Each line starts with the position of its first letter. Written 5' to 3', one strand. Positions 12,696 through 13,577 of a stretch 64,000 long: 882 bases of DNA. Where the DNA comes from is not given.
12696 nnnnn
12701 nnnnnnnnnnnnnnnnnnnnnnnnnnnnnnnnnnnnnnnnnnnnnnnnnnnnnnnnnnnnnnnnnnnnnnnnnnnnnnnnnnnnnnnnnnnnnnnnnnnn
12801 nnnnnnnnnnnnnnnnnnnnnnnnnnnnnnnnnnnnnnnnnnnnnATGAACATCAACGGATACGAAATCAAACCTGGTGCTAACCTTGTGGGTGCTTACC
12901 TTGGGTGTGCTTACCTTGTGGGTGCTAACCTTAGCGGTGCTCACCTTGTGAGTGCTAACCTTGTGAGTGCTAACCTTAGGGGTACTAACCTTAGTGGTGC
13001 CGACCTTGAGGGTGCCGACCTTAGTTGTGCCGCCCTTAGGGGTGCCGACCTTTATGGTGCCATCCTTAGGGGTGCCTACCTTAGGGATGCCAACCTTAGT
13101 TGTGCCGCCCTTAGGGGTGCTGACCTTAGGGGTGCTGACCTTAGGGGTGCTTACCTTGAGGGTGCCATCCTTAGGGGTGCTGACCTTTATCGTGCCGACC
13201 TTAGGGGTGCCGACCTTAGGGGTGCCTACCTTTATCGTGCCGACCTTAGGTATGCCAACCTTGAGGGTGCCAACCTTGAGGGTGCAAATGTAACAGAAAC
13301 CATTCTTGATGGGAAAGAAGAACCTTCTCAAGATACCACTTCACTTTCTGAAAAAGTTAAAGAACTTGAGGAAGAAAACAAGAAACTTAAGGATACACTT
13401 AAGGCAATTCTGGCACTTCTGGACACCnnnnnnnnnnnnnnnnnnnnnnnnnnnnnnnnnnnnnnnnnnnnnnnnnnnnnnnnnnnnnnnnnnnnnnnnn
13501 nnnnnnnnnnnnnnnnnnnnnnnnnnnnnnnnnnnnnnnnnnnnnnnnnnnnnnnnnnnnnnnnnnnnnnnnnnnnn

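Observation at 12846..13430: Phage-encoded pentapeptide-repeat protein with dimerisation coiled coil: possible DNA mimic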

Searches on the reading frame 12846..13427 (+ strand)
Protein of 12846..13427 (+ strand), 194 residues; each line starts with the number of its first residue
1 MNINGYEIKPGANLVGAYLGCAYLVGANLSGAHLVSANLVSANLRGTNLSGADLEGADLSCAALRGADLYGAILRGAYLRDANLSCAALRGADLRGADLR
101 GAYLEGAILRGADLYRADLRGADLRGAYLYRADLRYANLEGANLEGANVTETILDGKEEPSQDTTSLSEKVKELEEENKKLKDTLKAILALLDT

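Call 4: search_protein_families(library=pfam, proteins=[window:12846-13427:+], max_evalue=0.01)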
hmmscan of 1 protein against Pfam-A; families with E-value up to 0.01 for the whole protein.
window:12846-13427:+ (194 aa): 5 families
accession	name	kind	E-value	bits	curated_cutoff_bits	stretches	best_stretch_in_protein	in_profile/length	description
PF00805.28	Pentapeptide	-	4.1e-48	160.9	20.2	4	37-76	1-40/40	Pentapeptide repeats (8 copies)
PF13576.12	Pentapeptide_3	-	6.9e-12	45.8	27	1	104-117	23-36/48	Pentapeptide repeats (9 copies)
PF13599.13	Pentapeptide_4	-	1.2e-09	38.6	38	1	24-85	13-74/78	Pentapeptide repeat region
PF25296.1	Decapeptide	-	0.0036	17.6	45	0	79-125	17-63/74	Decapeptide repeat region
PF05911.16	FPP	-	0.0061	15.3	40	1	147-186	248-287/871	Filament-like plant protein, long coiled-coil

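Call 9: search_dna_similar(query=window:12846-13427:+, collection=phages, mode=protein, max_rows=30)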
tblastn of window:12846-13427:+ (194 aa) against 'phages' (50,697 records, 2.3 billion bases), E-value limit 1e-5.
Records with a match: 471; places in all: 2128; records where one place covers at least 80% of the query: 45.
Best place of each record, by identity: 60-80% 84; <60% 387.
By first word of the organism name: Mycobacterium 152; Rheinheimera 110; Staphylococcus 72; Listeria 34; Salmonella 19; Ralstonia 16; Acinetobacter 11; Caulobacter 7; Microcystis 7; Corynebacterium 7; and 22 more.
By host as written in the record: Rheinheimera sp. BAL341 110; Mycobacterium smegmatis mc2 155 108; Listeria monocytogenes 28; Staphylococcus aureus 23; - 21; Mycobacterium smegmatis mc2155 17; Mycobacterium smegmatis mc#155 17; Corynebacterium vitaeruminis NCIB 9291 7; and 75 more.
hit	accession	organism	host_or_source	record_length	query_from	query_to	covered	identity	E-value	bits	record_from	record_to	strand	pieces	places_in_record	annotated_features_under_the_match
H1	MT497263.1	Rheinheimera phage vB_RspM_barba_12-8F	Rheinheimera sp. BAL341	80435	2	165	85%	60.1%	2e-21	175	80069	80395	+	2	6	none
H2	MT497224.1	Rheinheimera phage vB_RspM_barba_1-3A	Rheinheimera sp. BAL341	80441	2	165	85%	60.1%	2e-21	175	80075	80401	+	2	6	none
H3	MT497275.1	Rheinheimera phage vB_RspM_barba_12-9J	Rheinheimera sp. BAL341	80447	2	165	85%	60.1%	2e-21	175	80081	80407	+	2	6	none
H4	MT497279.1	Rheinheimera phage vB_RspM_barba_5-7A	Rheinheimera sp. BAL341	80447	2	165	85%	60.1%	2e-21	175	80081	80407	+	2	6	none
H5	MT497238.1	Rheinheimera phage vB_RspM_barba_11-8A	Rheinheimera sp. BAL341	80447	2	165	85%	60.1%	2e-21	175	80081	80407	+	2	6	none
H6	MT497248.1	Rheinheimera phage vB_RspM_barba_12-6J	Rheinheimera sp. BAL341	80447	2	165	85%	60.1%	2e-21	175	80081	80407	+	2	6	none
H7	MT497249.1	Rheinheimera phage vB_RspM_barba_12-7A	Rheinheimera sp. BAL341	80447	2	165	85%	60.1%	2e-21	175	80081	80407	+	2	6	none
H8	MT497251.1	Rheinheimera phage vB_RspM_barba_12-7C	Rheinheimera sp. BAL341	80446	2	165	85%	60.1%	2e-21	175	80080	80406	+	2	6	none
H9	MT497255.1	Rheinheimera phage vB_RspM_barba_12-7G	Rheinheimera sp. BAL341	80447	2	165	85%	60.1%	2e-21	175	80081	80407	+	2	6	none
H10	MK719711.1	Rheinheimera phage vB_RspM_Barba6A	Rheinheimera sp. BAL341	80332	2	165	85%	60.1%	2e-21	174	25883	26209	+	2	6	pentapeptide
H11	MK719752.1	Rheinheimera phage vB_RspM_Barba33A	Rheinheimera sp. BAL341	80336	2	165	85%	60.1%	2e-21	174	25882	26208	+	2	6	pentapeptide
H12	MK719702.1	Rheinheimera phage vB_RspM_Barba1S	Rheinheimera sp. BAL341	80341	2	165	85%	60.1%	2e-21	174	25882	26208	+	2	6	pentapeptide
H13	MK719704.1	Rheinheimera phage vB_RspM_Barba2S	Rheinheimera sp. BAL341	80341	2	165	85%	60.1%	2e-21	174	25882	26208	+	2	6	pentapeptide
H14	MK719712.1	Rheinheimera phage vB_RspM_Barba7A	Rheinheimera sp. BAL341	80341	2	165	85%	60.1%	2e-21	174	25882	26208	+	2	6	pentapeptide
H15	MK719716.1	Rheinheimera phage vB_RspM_Barba10A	Rheinheimera sp. BAL341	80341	2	165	85%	60.1%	2e-21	174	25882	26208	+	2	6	pentapeptide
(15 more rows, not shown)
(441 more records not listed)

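Call 13: search_protein_families(library=phrogs, proteins=[window:12846-13427:+], max_evalue=0.01)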
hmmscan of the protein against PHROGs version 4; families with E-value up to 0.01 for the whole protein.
window:12846-13427:+ (194 aa): 11 families
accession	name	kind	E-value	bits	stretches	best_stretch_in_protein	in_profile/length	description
phrog_7713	-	unknown function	1.7e-39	134.7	4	107-151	30-74/103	-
phrog_923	-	unknown function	1.2e-32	113.6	2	58-167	793-898/990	-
phrog_31265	-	unknown function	5e-28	99.7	2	87-154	29-96/264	-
phrog_15350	-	unknown function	2.8e-20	73.6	1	20-158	108-260/494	-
phrog_31567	-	unknown function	3.6e-17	63.7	4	81-107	47-73/151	-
phrog_30240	-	unknown function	7.2e-14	52.4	2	15-73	176-234/438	-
phrog_12514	-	unknown function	1.1e-13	52.3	2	21-102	164-244/287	-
phrog_7653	-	unknown function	5.3e-08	32.6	1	25-90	204-269/782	-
phrog_29553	-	unknown function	2.5e-05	24.9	0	133-145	21-33/63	-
phrog_37032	-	unknown function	0.0019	19.1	0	42-80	8-48/110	-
phrog_9583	-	unknown function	0.0075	17.8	0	158-189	77-108/113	-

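Call 15: find_homologous_proteins(query=window:12846-13427:+, max_evalue=0.00001)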
Query window:12846-13427:+ (194 aa): 7503 proteins with E <= 0.00001 among 8000 candidates; the best 120 are listed.
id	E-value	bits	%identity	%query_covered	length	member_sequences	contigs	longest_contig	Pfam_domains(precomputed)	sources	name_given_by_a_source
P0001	7.4e-57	210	57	74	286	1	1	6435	PF13576.13,PF13599.14,PF00805.29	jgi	jgi:Pentapeptide repeats (8 copies)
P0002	2.5e-48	182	95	51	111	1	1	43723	PF00805.29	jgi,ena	jgi:uncharacterized protein YjbI with pentapeptide repeats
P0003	1.5e-44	170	58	71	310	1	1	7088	PF13576.13,PF13599.14,PF00805.29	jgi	-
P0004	2.8e-44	169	64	71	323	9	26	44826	PF13576.13,PF13599.14,PF00805.29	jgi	jgi:uncharacterized protein YjbI with pentapeptide repeats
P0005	2.0e-43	166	65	69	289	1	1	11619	PF13576.13,PF13599.14,PF00805.29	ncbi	-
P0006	3.4e-43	165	57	69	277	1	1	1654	PF13576.13,PF13599.14,PF00805.29,PF25296.2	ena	-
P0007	4.3e-43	165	62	68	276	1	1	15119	PF13576.13,PF13599.14,PF00805.29,PF25296.2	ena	-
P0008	5.1e-43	165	58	68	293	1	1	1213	PF19062.6,PF13576.13,PF13599.14,PF00805.29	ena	-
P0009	4.1e-41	159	61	59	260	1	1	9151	PF13576.13,PF13599.14,PF00805.29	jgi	jgi:hypothetical protein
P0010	9.9e-40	154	61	71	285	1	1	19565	PF13576.13,PF13599.14,PF00805.29,PF25296.2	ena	-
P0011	1.0e-39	154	57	63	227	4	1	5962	PF13576.13,PF13599.14,PF00805.29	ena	-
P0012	1.7e-39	153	51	78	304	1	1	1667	PF19062.6,PF13576.13,PF13599.14,PF00805.29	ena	-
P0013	2.1e-39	153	59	77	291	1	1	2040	PF13576.13,PF13599.14,PF00805.29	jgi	jgi:hypothetical protein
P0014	2.1e-38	150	53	76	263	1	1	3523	PF19062.6,PF13576.13,PF13599.14,PF00805.29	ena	-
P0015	3.1e-38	149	53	88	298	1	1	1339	PF13576.13,PF13599.14,PF00805.29,PF25296.2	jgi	-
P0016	4.3e-38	149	57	64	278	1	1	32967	PF19062.6,PF13576.13,PF13599.14,PF00805.29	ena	-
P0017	6.6e-38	148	53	64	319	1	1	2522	PF19062.6,PF13576.13,PF13599.14,PF00805.29,PF25296.2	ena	-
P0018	8.1e-38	148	54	75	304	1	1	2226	PF13576.13,PF13599.14,PF00805.29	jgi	jgi:uncharacterized protein YjbI with pentapeptide repeats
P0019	1.0e-37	148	63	65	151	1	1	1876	PF13576.13,PF13599.14,PF00805.29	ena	-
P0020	1.1e-37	148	57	72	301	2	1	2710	PF13576.13,PF13599.14,PF00805.29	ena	-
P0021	1.1e-37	148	63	64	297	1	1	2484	PF19062.6,PF13576.13,PF13599.14,PF00805.29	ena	-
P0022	1.7e-37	147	48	81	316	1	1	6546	PF13576.13,PF13599.14,PF00805.29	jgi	jgi:uncharacterized protein YjbI with pentapeptide repeats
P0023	1.7e-37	147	65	75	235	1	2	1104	PF13576.13,PF13599.14,PF00805.29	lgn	-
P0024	1.8e-37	147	46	79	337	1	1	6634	PF13576.13,PF13599.14,PF00805.29,PF07885.23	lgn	-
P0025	2.8e-37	146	62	70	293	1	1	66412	PF19062.6,PF13576.13,PF13599.14,PF00805.29,PF25296.2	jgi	jgi:hypothetical protein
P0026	3.7e-37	146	58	78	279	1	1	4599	PF13576.13,PF13599.14,PF00805.29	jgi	-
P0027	4.6e-37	145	56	91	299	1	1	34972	PF13576.13,PF13599.14,PF00805.29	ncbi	-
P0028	6.5e-37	145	58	73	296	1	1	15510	PF03819.23,PF13576.13,PF13599.14,PF00805.29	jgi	jgi:NTP pyrophosphatase (non-canonical NTP hydrolase)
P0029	1.5e-36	144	80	54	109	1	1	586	PF00805.29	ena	-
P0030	1.6e-36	144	65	72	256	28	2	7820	PF19062.6,PF13576.13,PF13599.14,PF00805.29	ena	-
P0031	2.2e-36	143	55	76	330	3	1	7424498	PF13576.13,PF13599.14,PF00805.29,PF25296.2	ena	-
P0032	3.0e-36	143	60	73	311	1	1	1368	PF13576.13,PF13599.14,PF00805.29,PF25296.2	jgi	jgi:uncharacterized protein YjbI with pentapeptide repeats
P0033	5.9e-36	142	58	61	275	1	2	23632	PF19062.6,PF13576.13,PF13599.14,PF00805.29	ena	-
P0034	6.7e-36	142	55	76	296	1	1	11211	PF19062.6,PF13576.13,PF13599.14,PF00805.29,PF25296.2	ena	-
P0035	6.8e-36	142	50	74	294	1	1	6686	PF13576.13,PF13599.14,PF00805.29,PF25296.2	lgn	-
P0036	7.1e-36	142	61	65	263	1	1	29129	PF19062.6,PF13576.13,PF13599.14,PF00805.29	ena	-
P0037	8.9e-36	141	63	60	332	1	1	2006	PF19062.6,PF13576.13,PF13599.14,PF00805.29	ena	-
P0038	1.2e-35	141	60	64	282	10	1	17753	PF19062.6,PF13576.13,PF13599.14,PF00805.29,PF25296.2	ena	-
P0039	1.4e-35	141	48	87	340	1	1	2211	PF13576.13,PF13599.14,PF00805.29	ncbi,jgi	jgi:uncharacterized protein YjbI with pentapeptide repeats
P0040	1.4e-35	141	56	74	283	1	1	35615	PF13576.13,PF13599.14,PF00805.29,PF25296.2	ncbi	-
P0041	1.4e-35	141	43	92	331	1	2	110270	PF13576.13,PF13599.14,PF00805.29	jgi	jgi:uncharacterized protein YjbI with pentapeptide repeats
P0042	1.9e-35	140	45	80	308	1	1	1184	PF13576.13,PF13599.14,PF00805.29,PF22478.2,PF25296.2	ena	-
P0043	2.1e-35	140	51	77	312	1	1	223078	PF13576.13,PF13599.14,PF00805.29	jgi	jgi:uncharacterized protein YjbI with pentapeptide repeats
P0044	2.2e-35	140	45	95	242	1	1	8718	PF13576.13,PF13599.14,PF00805.29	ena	-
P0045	2.5e-35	140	59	70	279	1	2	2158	PF19062.6,PF13576.13,PF13599.14,PF00805.29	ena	-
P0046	3.7e-35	139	61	74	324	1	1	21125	PF19062.6,PF13576.13,PF13599.14,PF00805.29,PF25296.2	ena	-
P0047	4.6e-35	139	79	51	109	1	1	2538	PF00805.29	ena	-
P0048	4.9e-35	139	60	78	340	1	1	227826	PF19062.6,PF13576.13,PF13599.14,PF00805.29,PF25296.2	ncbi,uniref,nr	ncbi:pentapeptide repeat-containing protein [Burkholderia multivorans]|uniref:pentapeptide repeat-co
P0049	5.2e-35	139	58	74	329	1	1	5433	PF13576.13,PF13599.14,PF00805.29,PF25296.2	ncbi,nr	ncbi:pentapeptide repeat-containing protein [Rhodovulum sulfidophilum]|nr:pentapeptide repeat-contai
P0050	5.2e-35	139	67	60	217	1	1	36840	PF13576.13,PF13599.14,PF00805.29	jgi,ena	-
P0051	7.8e-35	138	56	84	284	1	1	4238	PF13576.13,PF13599.14,PF00805.29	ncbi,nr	ncbi:MAG: pentapeptide repeat-containing protein [Planctomycetota bacterium]|nr:pentapeptide repeat-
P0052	1.2e-34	138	54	90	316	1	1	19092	PF13576.13,PF13599.14,PF00805.29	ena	-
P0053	1.6e-34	137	58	73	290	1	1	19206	PF19062.6,PF13576.13,PF13599.14,PF00805.29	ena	-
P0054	1.8e-34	137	55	75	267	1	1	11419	PF13576.13,PF13599.14,PF00805.29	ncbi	-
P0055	2.1e-34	137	55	78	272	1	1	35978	PF13576.13,PF13599.14,PF00805.29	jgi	jgi:uncharacterized protein YjbI with pentapeptide repeats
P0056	2.1e-34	137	54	72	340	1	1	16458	PF13576.13,PF13599.14,PF00805.29,PF25296.2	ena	-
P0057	2.1e-34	137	57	65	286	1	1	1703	PF19062.6,PF13576.13,PF13599.14,PF00805.29,PF25296.2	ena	-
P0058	2.9e-34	136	58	60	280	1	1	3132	PF19062.6,PF13576.13,PF13599.14,PF00805.29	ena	-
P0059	3.2e-34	136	59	65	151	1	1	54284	PF13576.13,PF13599.14,PF00805.29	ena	-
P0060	4.5e-34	136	55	82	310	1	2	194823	PF13576.13,PF13599.14,PF00805.29,PF26602.1,PF25296.2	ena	-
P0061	5.7e-34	135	57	77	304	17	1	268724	PF19062.6,PF13576.13,PF13599.14,PF00805.29,PF25296.2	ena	-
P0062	6.1e-34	135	39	80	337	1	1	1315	PF13576.13,PF13599.14,PF00805.29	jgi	jgi:uncharacterized protein YjbI with pentapeptide repeats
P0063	7.3e-34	135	68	61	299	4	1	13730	PF19062.6,PF13576.13,PF13599.14,PF00805.29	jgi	jgi:uncharacterized protein YjbI with pentapeptide repeats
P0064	8.3e-34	135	54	68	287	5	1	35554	PF13576.13,PF13599.14,PF00805.29,PF25296.2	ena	-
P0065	1.0e-33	135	55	65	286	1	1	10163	PF19062.6,PF13576.13,PF13599.14,PF00805.29,PF25296.2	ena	-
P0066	1.3e-33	134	55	71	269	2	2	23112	PF13576.13,PF13599.14,PF00805.29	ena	-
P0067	1.4e-33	134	57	73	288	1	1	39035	PF19062.6,PF13576.13,PF13599.14,PF00805.29,PF25296.2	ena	-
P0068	1.8e-33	134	56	58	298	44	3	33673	PF13576.13,PF13599.14,PF00805.29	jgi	jgi:uncharacterized protein YjbI with pentapeptide repeats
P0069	1.9e-33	134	51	59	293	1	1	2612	PF13576.13,PF05656.21,PF13599.14,PF00805.29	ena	-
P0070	2.4e-33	133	49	74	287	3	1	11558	PF13576.13,PF13599.14,PF00805.29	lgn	-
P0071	2.6e-33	133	56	70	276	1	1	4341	PF19062.6,PF13576.13,PF13599.14,PF00805.29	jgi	jgi:hypothetical protein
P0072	2.9e-33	133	50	69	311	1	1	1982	PF13576.13,PF13599.14,PF00805.29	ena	-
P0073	3.0e-33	133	54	77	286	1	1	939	PF19062.6,PF13576.13,PF13599.14,PF00805.29,PF25296.2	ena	-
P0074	3.6e-33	133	64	61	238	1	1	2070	PF13576.13,PF13599.14,PF00805.29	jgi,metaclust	metaclust:\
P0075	4.1e-33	133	51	78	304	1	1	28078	PF19062.6,PF13576.13,PF13599.14,PF00805.29,PF25296.2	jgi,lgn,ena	-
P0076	4.2e-33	133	56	68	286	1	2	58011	PF19062.6,PF13576.13,PF13599.14,PF00805.29,PF25296.2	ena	-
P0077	5.0e-33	132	57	74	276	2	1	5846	PF19062.6,PF13576.13,PF13599.14,PF00805.29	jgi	jgi:uncharacterized protein YjbI with pentapeptide repeats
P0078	5.8e-33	132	57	87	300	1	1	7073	PF13576.13,PF13599.14,PF00805.29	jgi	jgi:uncharacterized protein YjbI with pentapeptide repeats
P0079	6.4e-33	132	53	76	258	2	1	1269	PF19062.6,PF13576.13,PF13599.14,PF00805.29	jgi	jgi:hypothetical protein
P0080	1.2e-32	131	65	55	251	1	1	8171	PF19062.6,PF13576.13,PF13599.14,PF00805.29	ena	-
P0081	1.3e-32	131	57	65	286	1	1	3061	PF19062.6,PF13576.13,PF13599.14,PF00805.29,PF25296.2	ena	-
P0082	1.5e-32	131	54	76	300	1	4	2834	PF13576.13,PF13599.14,PF00805.29,PF25296.2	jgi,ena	-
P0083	3.3e-32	130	65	63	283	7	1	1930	PF13576.13,PF13599.14,PF00805.29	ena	-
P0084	4.2e-32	129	47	83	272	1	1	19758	PF13576.13,PF13599.14,PF00805.29,PF25296.2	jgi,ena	jgi:uncharacterized protein YjbI with pentapeptide repeats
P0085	4.3e-32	129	47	87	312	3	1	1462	PF13576.13,PF13599.14,PF00805.29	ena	-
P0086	4.8e-32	129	56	71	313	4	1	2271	PF13576.13,PF13599.14,PF00805.29,PF25296.2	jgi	jgi:uncharacterized protein YjbI with pentapeptide repeats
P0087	4.8e-32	129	58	68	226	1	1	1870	PF13576.13,PF13599.14,PF00805.29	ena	-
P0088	5.0e-32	129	52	74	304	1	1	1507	PF19062.6,PF13576.13,PF13599.14,PF00805.29,PF25296.2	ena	-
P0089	5.9e-32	129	55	74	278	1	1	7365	PF19062.6,PF13576.13,PF13599.14,PF00805.29,PF25296.2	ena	-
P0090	6.1e-32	129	67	61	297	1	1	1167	PF13576.13,PF13599.14,PF00805.29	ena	-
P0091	6.4e-32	129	59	63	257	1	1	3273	PF19062.6,PF13576.13,PF13599.14,PF00805.29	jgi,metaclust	metaclust:\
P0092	6.5e-32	129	54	71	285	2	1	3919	PF19062.6,PF13576.13,PF13599.14,PF00805.29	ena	-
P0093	6.7e-32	129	61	63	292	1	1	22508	PF13576.13,PF19905.5,PF13599.14,PF00805.29,PF25296.2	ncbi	-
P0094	7.9e-32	128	52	64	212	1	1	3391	PF19062.6,PF13576.13,PF13599.14,PF00805.29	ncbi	-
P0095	8.5e-32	128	55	66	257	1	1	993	PF13576.13,PF13599.14,PF00805.29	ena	-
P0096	1.3e-31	128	55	77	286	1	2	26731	PF19062.6,PF13576.13,PF13599.14,PF00805.29,PF25296.2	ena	-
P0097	1.5e-31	127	49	80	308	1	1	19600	PF13576.13,PF13599.14,PF00805.29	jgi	-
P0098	1.7e-31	127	53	65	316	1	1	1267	PF13576.13,PF13599.14,PF00805.29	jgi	jgi:uncharacterized protein YjbI with pentapeptide repeats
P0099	1.7e-31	127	58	72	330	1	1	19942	PF13576.13,PF13599.14,PF00805.29,PF25296.2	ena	-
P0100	1.7e-31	127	58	61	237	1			PF13576.13,PF13599.14,PF00805.29,PF25296.2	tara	tara:strand:+ start:12958 stop:13671 length:714 start_codon:yes stop_codon:yes gene_type:complete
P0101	1.8e-31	127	49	78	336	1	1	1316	PF13576.13,PF13599.14,PF00805.29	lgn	-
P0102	2.0e-31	127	56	78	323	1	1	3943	PF13576.13,PF13599.14,PF00805.29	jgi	jgi:uncharacterized protein YjbI with pentapeptide repeats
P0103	2.2e-31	127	56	57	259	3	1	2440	PF19062.6,PF13576.13,PF13599.14,PF00805.29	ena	-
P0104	2.4e-31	127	44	82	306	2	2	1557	PF13576.13,PF13599.14,PF00805.29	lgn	-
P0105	2.5e-31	127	57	66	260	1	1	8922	PF19062.6,PF13576.13,PF13599.14,PF00805.29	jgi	jgi:uncharacterized protein YjbI with pentapeptide repeats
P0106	3.5e-31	126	61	54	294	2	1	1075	PF13576.13,PF13599.14,PF00805.29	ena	-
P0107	4.5e-31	126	48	75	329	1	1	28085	PF13576.13,PF13599.14,PF00805.29,PF07885.23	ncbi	-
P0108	5.1e-31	126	61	56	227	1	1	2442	PF13576.13,PF13599.14,PF00805.29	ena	-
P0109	5.2e-31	126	50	77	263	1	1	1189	PF13576.13,PF13599.14,PF00805.29,PF25296.2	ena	-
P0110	5.3e-31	126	48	76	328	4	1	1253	PF13576.13,PF13599.14,PF00805.29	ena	-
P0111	5.9e-31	126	54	74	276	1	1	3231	PF13576.13,PF13599.14,PF00805.29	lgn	-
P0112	6.0e-31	126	52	74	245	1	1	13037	PF13576.13,PF13599.14,PF00805.29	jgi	jgi:hypothetical protein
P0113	7.5e-31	125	49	81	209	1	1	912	PF13576.13,PF13599.14,PF00805.29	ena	-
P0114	7.6e-31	125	50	94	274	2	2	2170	PF13599.14,PF00805.29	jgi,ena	jgi:hypothetical protein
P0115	7.9e-31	125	50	72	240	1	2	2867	PF13576.13,PF13599.14,PF00805.29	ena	-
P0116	8.8e-31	125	52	71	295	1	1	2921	PF13576.13,PF13599.14,PF00805.29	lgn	-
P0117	9.9e-31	125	42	79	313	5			PF13576.13,PF13599.14,PF00805.29,PF25296.2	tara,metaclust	tara:strand:- start:124 stop:1065 length:942 start_codon:yes stop_codon:yes gene_type:complete|metac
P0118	1.1e-30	125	61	70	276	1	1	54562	PF19062.6,PF13576.13,PF13599.14,PF00805.29,PF25296.2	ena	-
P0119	1.1e-30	125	46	78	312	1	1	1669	PF13599.14,PF00805.29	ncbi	-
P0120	1.2e-30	125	58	63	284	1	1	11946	PF19062.6,PF13576.13,PF13599.14,PF00805.29,PF25296.2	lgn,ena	-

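Call 17: find_encoding_contigs(protein=P0002, flank=6000, max_places=3)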
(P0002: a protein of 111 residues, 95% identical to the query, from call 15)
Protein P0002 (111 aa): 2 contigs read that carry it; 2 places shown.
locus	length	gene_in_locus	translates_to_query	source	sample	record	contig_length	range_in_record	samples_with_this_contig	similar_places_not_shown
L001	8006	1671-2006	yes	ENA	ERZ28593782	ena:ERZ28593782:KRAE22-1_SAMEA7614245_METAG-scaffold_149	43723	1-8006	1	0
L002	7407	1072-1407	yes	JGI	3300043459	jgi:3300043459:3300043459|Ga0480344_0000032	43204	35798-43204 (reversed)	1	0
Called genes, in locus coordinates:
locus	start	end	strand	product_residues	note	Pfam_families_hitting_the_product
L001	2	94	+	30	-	?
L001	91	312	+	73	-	-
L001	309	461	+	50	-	-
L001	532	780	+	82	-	-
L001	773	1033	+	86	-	-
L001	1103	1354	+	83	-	-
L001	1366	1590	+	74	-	-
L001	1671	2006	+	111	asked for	PF00805:Pentapeptide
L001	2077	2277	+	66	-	-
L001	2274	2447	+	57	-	-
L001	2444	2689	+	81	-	-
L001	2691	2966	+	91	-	-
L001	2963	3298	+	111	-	-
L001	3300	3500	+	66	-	-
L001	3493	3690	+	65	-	-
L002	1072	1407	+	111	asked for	PF00805:Pentapeptide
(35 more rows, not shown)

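Call 18: find_encoding_contigs(protein=P0059, flank=6000, max_places=3)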
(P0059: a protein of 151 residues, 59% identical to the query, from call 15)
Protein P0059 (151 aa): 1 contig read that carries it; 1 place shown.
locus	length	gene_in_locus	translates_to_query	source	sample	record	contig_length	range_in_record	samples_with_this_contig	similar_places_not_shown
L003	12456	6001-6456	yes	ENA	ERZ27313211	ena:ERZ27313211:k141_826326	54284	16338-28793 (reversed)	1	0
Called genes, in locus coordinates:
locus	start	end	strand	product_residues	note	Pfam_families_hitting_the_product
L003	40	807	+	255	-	PF14284:PcfJ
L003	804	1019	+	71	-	-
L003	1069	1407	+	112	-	-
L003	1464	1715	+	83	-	-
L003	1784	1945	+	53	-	-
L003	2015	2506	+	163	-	-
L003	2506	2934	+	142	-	-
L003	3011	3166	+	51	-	-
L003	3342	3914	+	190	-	-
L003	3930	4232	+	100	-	PF02617:ClpS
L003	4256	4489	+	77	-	PF26948:DUF8296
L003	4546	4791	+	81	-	-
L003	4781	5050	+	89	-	-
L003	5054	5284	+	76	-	-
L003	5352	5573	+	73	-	-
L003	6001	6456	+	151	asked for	PF13576:Pentapeptide_3 (faint), PF13599:Pentapeptide_4 (weak), PF00805:Pentapeptide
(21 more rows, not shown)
